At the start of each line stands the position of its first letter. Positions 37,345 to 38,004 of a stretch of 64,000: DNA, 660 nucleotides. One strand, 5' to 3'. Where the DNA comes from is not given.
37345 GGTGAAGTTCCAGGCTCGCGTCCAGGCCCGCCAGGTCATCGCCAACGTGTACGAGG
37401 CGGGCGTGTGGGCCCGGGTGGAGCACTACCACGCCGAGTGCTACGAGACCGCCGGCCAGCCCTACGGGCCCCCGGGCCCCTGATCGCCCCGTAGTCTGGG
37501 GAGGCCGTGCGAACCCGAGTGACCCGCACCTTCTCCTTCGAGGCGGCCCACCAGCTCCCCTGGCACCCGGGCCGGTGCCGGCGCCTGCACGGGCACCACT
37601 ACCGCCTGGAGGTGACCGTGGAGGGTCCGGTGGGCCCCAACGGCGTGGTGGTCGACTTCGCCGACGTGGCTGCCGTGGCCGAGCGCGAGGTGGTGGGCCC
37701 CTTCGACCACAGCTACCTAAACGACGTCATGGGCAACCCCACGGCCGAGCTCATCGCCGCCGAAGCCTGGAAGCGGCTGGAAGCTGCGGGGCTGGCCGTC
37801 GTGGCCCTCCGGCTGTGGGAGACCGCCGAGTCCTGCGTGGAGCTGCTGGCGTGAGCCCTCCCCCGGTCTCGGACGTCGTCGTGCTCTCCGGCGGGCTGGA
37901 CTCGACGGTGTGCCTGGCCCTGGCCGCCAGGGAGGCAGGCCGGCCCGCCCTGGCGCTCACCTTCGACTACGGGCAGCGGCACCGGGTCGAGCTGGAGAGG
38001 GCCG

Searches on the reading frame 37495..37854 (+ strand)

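Call 54: search_protein_families(library=pfam, proteins=[window:37495-37854:+], max_evalue=0.00001)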
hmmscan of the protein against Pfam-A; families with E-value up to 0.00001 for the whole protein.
window:37495-37854:+ (119 aa): 1 family
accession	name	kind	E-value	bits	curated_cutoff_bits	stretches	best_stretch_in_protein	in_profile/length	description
PF01242.24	PTPS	-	2.5e-29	102.2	22.4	1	9-116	2-117/121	6-pyruvoyl tetrahydropterin synthase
